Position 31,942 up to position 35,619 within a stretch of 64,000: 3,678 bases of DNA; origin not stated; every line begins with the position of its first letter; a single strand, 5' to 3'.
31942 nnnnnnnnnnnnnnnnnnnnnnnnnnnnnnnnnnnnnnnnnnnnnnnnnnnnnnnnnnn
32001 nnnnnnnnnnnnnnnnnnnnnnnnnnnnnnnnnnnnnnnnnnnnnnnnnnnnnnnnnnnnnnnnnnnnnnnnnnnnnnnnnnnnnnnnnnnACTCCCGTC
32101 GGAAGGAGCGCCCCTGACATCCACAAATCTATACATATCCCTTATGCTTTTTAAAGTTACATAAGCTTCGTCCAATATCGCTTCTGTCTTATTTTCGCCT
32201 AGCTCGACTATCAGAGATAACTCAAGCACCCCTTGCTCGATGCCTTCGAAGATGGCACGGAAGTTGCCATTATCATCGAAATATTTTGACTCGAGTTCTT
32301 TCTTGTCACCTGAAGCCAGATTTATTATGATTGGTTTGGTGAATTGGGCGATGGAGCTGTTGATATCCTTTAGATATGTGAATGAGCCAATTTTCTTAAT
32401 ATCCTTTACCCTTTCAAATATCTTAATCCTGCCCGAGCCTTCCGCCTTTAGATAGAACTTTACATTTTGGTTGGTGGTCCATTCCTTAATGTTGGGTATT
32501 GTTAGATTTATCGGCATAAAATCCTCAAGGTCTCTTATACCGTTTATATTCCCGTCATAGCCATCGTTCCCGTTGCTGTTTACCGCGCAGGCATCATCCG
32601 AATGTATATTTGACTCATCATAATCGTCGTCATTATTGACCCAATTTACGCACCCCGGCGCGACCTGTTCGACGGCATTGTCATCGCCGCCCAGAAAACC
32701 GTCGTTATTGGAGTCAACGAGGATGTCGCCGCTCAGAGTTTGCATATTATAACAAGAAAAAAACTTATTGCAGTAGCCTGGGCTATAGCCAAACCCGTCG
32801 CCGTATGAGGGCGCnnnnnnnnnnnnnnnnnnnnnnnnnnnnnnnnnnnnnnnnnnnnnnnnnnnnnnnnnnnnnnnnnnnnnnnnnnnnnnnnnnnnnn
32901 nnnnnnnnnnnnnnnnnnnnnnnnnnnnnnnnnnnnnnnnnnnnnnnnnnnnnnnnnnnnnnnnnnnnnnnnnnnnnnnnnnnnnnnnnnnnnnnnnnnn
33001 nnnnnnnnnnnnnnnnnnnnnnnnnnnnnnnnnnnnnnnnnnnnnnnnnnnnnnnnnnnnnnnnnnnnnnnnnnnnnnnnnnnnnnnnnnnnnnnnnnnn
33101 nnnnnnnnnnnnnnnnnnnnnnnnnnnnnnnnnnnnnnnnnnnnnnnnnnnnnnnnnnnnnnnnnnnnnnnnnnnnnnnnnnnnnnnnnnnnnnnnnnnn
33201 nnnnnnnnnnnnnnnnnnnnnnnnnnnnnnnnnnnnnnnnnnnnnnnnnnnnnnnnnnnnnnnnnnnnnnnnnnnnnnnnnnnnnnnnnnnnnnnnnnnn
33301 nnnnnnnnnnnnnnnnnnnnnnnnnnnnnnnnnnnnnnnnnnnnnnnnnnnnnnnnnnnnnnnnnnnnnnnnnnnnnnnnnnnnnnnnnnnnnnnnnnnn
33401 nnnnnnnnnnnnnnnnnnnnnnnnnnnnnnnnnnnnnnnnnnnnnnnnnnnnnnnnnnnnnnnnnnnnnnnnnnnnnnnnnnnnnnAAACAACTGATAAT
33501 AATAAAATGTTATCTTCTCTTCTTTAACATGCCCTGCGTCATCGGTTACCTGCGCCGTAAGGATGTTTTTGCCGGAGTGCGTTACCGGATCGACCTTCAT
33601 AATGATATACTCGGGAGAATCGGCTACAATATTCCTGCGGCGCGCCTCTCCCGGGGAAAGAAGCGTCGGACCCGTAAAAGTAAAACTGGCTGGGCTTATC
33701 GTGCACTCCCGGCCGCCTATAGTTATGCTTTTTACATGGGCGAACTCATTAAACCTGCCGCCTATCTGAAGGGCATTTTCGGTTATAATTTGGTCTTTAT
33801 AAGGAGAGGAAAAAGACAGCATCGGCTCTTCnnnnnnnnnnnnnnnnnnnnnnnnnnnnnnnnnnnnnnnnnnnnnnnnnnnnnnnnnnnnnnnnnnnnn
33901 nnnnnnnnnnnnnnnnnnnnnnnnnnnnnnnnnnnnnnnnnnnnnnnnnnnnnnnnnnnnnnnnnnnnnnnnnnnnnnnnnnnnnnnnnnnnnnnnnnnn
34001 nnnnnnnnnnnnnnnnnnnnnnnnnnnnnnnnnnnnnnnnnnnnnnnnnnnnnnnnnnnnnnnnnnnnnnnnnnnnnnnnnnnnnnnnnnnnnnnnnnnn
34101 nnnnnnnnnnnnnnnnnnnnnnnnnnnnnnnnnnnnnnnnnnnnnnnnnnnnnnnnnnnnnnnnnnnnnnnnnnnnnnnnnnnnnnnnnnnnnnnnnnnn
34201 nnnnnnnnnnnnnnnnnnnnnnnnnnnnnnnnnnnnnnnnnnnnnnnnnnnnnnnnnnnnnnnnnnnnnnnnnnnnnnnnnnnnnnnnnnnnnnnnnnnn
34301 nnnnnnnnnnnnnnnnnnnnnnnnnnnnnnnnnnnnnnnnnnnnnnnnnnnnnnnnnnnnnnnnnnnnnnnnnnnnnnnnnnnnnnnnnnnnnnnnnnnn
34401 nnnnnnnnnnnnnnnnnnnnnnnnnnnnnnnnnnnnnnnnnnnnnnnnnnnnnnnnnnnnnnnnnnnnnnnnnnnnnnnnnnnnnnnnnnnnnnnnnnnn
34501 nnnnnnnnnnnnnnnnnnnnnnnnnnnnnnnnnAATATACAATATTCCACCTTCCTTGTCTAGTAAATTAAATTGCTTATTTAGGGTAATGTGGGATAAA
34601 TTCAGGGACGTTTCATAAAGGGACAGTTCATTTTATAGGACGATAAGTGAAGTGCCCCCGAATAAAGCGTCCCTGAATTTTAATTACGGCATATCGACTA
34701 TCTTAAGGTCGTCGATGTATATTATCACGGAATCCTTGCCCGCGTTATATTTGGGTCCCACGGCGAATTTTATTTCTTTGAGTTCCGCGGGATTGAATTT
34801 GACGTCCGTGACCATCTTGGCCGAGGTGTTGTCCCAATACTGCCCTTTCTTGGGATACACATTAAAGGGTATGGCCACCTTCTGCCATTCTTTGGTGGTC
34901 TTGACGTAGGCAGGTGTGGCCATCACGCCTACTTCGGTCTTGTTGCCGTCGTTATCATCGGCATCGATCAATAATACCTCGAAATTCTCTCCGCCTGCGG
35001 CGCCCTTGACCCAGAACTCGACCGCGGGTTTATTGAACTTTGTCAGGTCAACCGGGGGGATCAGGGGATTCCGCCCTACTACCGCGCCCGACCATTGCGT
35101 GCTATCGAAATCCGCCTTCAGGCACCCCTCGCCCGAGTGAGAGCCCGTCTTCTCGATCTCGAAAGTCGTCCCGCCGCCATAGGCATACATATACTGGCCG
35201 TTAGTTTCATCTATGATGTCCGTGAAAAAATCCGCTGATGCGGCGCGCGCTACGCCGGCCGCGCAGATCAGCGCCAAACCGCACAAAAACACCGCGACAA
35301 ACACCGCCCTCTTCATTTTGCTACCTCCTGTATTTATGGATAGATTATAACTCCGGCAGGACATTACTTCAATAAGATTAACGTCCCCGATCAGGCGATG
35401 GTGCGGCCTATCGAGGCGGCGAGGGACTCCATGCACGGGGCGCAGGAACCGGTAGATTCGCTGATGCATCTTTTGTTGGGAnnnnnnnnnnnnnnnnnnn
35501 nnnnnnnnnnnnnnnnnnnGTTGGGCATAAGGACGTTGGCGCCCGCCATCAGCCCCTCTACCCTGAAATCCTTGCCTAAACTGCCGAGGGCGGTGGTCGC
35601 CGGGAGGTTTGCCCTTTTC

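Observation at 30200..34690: AT-rich two-gene island: giant secreted lipase-like protein plus overlapping secreted partner, candidate toxin/effector-immunity module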

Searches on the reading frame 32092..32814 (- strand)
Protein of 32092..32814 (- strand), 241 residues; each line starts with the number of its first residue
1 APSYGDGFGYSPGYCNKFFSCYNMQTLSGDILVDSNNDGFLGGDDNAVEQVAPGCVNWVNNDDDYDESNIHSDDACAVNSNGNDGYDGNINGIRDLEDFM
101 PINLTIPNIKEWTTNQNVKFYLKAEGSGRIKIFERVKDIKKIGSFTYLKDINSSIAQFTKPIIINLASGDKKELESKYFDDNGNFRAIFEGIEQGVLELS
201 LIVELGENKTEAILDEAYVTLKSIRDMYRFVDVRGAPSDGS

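Call 44: search_protein_families(library=pfam, proteins=[window:32092-32814:-], max_evalue=10)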
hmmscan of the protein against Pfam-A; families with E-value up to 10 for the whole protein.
window:32092-32814:- (241 aa): 0 families

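Call 75: search_solved_structures(query=A3, max_evalue=10, show_alignments=3)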
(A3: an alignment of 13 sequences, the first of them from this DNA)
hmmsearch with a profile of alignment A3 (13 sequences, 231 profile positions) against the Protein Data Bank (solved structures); distinct sequences matched with E-value up to 10: 4.
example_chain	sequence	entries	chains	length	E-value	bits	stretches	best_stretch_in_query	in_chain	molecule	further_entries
1iu9_A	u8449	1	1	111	0.49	13.2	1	161-194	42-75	aspartate racemase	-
3h4s_A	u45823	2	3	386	0.75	12.6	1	113-180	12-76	Kinesin-like calmodulin-binding protein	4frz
2dx7_A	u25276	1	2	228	1.5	11.6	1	161-194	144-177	aspartate racemase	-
1jfl_A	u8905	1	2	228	1.6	11.5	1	161-194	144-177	ASPARTATE RACEMASE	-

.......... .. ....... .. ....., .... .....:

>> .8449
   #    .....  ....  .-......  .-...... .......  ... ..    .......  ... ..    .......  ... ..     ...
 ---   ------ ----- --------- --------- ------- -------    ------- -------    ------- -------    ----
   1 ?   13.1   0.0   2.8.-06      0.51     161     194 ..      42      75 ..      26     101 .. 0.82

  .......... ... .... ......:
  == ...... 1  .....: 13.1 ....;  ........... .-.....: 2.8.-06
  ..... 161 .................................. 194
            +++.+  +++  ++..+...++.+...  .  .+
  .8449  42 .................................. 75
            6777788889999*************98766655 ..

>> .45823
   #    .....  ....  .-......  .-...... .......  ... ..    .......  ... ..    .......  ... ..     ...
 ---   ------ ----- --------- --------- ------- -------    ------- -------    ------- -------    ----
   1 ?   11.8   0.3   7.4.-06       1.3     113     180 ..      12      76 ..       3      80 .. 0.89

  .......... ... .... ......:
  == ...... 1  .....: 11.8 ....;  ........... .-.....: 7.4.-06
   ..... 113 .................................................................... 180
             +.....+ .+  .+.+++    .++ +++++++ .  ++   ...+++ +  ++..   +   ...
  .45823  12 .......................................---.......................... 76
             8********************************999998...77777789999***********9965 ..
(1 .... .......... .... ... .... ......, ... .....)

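Call 76: search_protein_families(library=pfam, alignment_id=A3, max_evalue=10)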
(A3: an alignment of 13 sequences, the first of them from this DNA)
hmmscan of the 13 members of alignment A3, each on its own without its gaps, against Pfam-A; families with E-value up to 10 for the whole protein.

A. member 1, seq(226 aa): 0 families

B. families by the number of members that match (of 13 scanned): 6 families
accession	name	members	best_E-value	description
PF08527.15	PAD_M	5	0.025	Protein-arginine deiminase (PAD) middle domain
PF08470.16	NTNH_C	1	0.025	Nontoxic nonhaemagglutinin C-terminal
PF02278.25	Lyase_8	1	0.039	Polysaccharide lyase family 8, super-sandwich domain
PF21043.3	Rv3651-like_C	1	0.061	Rv3651-like, C-terminal domain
PF09895.14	DUF2122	1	0.063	RecB-family nuclease (DUF2122)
PF03425.19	CBM_11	1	0.07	Carbohydrate binding domain (family 11)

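Call 89: search_protein_representatives(alignment_id=A3)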
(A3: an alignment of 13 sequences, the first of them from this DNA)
Query: 13 sequences, 231 profile positions. Proteins with E-value up to 0.001 (for the whole library): 453; up to 1e-10: 40; up to 1e-30: 13. The best 150 are listed.
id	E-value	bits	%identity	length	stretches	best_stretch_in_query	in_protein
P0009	5.9e-116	402.3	-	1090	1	1-230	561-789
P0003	4.3e-105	366.8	-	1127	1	2-225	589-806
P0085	2.9e-103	360.8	-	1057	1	3-230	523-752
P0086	3.3e-100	350.8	-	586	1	3-228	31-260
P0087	8.9e-99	346.1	-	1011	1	2-230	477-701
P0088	6.0e-93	327.1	-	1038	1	8-228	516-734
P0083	1.3e-87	309.6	-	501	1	35-229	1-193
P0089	5.0e-86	304.4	-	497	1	35-228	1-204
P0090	7.3e-76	271.2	-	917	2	3-228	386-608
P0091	1.0e-64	234.7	-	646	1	2-230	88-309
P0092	2.8e-44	167.8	-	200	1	1-121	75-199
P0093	9.8e-44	166.0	-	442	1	104-226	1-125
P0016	1.6e-42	162.0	-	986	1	2-121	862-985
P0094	5.8e-29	117.7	-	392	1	125-230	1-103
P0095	8.9e-24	100.7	-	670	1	9-226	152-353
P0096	2.7e-23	99.2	-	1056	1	15-225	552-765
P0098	3.9e-20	88.8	-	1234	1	15-228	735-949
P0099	1.1e-17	80.8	-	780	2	15-223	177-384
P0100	1.4e-17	80.4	-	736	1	11-219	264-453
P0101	1.6e-16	77.0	-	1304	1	10-227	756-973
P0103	1.8e-13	67.0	-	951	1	12-229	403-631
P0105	8.5e-13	64.8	-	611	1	30-223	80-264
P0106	1.3e-12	64.2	-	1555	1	14-223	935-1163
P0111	8.0e-12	61.6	-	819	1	17-223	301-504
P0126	2.5e-10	56.7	-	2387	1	10-197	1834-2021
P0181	4.5e-08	49.4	-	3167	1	16-219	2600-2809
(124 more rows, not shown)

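Call 91: search_protein_families(library=pfam, proteins=[P0095, P0096, P0098, P0099, P0101, P0103, P0106, P0100, P0105, P0111], max_evalue=0.001)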
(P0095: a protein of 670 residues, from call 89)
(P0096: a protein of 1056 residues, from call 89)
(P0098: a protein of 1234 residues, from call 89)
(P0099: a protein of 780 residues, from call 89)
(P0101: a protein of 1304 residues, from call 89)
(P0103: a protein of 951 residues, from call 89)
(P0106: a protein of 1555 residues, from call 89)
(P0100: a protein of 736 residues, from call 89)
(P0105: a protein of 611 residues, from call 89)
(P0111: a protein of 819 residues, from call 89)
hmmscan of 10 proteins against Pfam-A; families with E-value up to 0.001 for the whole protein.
P0095 (670 aa): 1 family
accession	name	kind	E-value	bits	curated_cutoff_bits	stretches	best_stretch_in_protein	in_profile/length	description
PF05990.18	DUF900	-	7.8e-08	32.5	20.5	1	408-524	17-128/232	Alpha/beta hydrolase of unknown function (DUF900)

P0096 (1056 aa): 2 families
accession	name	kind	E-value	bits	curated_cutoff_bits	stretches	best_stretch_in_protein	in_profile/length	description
PF13860.13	FlgD_ig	-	5e-06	26.9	27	1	363-390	49-76/79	FlgD Ig-like domain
PF05990.18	DUF900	-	1.5e-05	25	20.5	1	794-908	18-128/232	Alpha/beta hydrolase of unknown function (DUF900)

P0098 (1234 aa): 1 family
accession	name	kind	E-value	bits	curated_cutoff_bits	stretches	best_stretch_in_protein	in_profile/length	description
PF05990.18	DUF900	-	4e-08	33.4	20.5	1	976-1109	19-147/232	Alpha/beta hydrolase of unknown function (DUF900)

P0099 (780 aa): 1 family
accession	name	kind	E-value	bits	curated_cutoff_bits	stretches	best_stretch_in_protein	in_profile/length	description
PF12697.13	Abhydrolase_6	-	0.00032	21.8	26.3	1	447-612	1-135/217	Alpha/beta hydrolase family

P0101 (1304 aa): 2 families
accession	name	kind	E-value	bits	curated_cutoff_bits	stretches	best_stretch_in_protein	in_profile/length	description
PF18884.5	TSP3_bac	-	5.2e-08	33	25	1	297-317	1-21/22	Bacterial TSP3 repeat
PF05990.18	DUF900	-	4.9e-06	26.6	20.5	1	1006-1182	18-169/232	Alpha/beta hydrolase of unknown function (DUF900)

P0103 (951 aa): 1 family
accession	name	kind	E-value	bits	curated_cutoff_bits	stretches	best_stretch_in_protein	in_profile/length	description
PF05990.18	DUF900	-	6e-11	42.7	20.5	1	665-775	14-120/232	Alpha/beta hydrolase of unknown function (DUF900)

P0106 (1555 aa): 0 families

P0100 (736 aa): 0 families

P0105 (611 aa): 2 families
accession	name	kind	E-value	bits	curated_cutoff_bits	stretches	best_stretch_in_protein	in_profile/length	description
PF05990.18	DUF900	-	9.5e-06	25.7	20.5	1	299-414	13-112/232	Alpha/beta hydrolase of unknown function (DUF900)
PF12697.13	Abhydrolase_6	-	8.5e-05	23.8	26.3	1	308-440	1-94/217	Alpha/beta hydrolase family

P0111 (819 aa): 1 family
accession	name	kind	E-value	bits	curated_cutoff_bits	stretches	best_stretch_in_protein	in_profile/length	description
PF05990.18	DUF900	-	9.9e-08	32.2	20.5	1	528-628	14-114/232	Alpha/beta hydrolase of unknown function (DUF900)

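Call 92: list_cluster_members(proteins=[P0095, P0096, P0098, P0101, P0103, P0106, P0126, P0181, P0105, P0111])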
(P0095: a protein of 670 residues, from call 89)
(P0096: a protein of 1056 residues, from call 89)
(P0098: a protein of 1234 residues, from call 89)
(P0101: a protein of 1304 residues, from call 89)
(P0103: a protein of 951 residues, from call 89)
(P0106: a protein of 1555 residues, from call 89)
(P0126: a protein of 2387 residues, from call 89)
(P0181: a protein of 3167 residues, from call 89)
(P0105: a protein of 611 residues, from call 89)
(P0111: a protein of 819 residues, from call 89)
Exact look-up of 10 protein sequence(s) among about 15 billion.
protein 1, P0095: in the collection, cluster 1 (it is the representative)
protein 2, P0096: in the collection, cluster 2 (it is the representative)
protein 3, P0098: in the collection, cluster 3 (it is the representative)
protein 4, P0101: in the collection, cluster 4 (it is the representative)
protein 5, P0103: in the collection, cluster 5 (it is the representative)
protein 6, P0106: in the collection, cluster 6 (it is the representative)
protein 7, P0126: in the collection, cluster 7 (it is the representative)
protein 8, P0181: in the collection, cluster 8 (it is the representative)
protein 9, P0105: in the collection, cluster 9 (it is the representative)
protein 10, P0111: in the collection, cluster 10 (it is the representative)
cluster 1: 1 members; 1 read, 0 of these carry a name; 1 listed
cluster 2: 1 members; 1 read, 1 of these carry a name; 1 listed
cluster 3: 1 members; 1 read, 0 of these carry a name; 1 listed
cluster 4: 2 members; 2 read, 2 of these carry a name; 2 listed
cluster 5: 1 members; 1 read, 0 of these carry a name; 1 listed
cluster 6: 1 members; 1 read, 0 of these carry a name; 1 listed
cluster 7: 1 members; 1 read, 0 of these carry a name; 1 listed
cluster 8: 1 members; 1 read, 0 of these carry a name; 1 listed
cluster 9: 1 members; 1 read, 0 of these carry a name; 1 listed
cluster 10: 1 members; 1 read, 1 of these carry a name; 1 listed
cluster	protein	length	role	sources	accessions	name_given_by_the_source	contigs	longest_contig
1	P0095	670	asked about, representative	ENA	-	-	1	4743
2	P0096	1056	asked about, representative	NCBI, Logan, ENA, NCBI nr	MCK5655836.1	MAG: alpha/beta hydrolase [Candidatus Aureabacteria bacterium] | alpha/beta hydrolase [Candidatus Auribacterota bacterium]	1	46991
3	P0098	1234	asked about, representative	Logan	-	-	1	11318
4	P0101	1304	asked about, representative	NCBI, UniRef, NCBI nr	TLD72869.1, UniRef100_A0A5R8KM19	alpha/beta hydrolase [Phragmitibacter flavus] | Alpha/beta hydrolase n=2 Tax=Phragmitibacter flavus TaxID=2576071 RepID=A0A5R8KM19_9BACT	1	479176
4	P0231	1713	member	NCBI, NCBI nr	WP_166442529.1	alpha/beta hydrolase [Phragmitibacter flavus]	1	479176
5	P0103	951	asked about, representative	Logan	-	-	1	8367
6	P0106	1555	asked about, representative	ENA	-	-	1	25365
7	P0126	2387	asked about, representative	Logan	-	-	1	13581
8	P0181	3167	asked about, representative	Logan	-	-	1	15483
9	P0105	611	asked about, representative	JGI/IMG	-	-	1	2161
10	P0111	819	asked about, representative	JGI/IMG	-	hypothetical protein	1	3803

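Call 93: find_encoding_contigs(protein=P0101, flank=8000, max_places=1)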
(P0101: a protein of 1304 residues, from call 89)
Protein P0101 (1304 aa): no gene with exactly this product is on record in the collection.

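Call 94: find_encoding_contigs(protein=P0096, flank=8000, max_places=1)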
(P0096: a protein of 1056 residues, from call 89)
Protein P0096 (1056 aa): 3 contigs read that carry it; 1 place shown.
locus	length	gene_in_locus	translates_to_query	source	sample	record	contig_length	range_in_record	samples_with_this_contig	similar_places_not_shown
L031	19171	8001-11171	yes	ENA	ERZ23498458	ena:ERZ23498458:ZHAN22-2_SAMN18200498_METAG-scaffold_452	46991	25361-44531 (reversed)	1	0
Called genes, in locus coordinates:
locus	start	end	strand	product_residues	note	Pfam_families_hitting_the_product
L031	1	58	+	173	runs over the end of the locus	PF07963:N_methyl (weak), PF08334:T2SSG (faint)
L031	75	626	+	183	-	PF07963:N_methyl (weak), PF08334:T2SSG (faint)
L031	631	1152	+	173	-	-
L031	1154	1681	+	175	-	PF07963:N_methyl (weak)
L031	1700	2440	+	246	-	-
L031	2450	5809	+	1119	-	PF12836:HHH_3 (weak)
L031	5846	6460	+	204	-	PF07963:N_methyl (weak), PF07596:SBP_bac_10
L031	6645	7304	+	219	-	PF07963:N_methyl (weak)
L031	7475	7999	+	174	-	-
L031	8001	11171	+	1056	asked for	PF13860:FlgD_ig (faint), PF05990:DUF900 (weak)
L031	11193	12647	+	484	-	-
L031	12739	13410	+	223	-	PF01797:Y1_Tnp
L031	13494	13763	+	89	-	PF04221:RelB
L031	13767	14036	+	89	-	PF15738:YafQ_toxin, PF05016:ParE_toxin (weak)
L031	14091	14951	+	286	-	PF02481:DNA_processg_A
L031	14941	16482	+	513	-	PF13541:ChlI, PF07728:AAA_5 (faint), PF01078:Mg_chelatase, PF00493:MCM (weak), PF13335:Mg_chelatase_C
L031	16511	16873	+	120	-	PF08378:NERD (weak), PF02021:UPF0102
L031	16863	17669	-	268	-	PF00561:Abhydrolase_1, PF12146:Hydrolase_4, PF12697:Abhydrolase_6 (weak), PF00326:Peptidase_S9 (faint)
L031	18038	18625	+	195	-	PF28178:Amuc_1102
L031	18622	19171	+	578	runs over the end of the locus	PF11104:PilM_2, PF14450:FtsA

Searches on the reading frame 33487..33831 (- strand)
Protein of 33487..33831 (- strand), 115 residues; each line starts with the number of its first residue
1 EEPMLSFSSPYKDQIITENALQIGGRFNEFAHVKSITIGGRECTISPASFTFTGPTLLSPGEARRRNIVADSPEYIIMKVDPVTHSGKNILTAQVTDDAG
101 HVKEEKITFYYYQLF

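Call 44: search_protein_families(library=pfam, proteins=[window:33487-33831:-], max_evalue=10)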
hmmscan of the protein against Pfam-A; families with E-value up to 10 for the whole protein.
window:33487-33831:- (115 aa): 2 families
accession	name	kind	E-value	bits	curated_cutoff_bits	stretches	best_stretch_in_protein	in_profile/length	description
PF09136.16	Glucodextran_B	-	0.00073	19.9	27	2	3-50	1-48/83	Glucodextranase, domain B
PF19077.6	Big_13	-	0.13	13.2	27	1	80-109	68-98/102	Bacterial Ig-like domain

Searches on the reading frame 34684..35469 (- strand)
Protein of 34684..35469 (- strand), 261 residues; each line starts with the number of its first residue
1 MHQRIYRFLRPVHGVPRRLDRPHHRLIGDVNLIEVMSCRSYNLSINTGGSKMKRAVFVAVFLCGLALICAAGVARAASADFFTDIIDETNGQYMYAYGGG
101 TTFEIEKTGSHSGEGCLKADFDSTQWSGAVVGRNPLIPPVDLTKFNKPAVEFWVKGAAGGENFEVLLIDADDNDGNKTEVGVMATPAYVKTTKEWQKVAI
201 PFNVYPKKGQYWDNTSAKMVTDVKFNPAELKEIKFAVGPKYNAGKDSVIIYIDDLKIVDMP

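Call 3: search_protein_families(library=pfam, proteins=[window:34684-35469:-], max_evalue=1)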
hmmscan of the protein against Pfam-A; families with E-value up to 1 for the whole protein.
window:34684-35469:- (261 aa): 4 families
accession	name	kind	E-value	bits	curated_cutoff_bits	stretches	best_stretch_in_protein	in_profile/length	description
PF21582.3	CBM30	-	2.8e-10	40.8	27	1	141-221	68-150/170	Carbohydrate binding domain 30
PF03425.19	CBM_11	-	0.00061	20.3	27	1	77-217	13-147/182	Carbohydrate binding domain (family 11)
PF02018.23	CBM_4_9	-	0.0019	19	25.9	1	96-205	19-119/136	Carbohydrate binding domain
PF18329.7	SGBP_B_XBD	-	0.013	16.1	26.4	1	188-258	122-185/186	Surface glycan-binding protein B xyloglucan binding domain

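Call 4: search_protein_families(library=ncbifam, proteins=[window:34684-35469:-], max_evalue=1)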
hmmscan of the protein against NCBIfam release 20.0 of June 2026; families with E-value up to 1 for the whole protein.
window:34684-35469:- (261 aa): 0 families
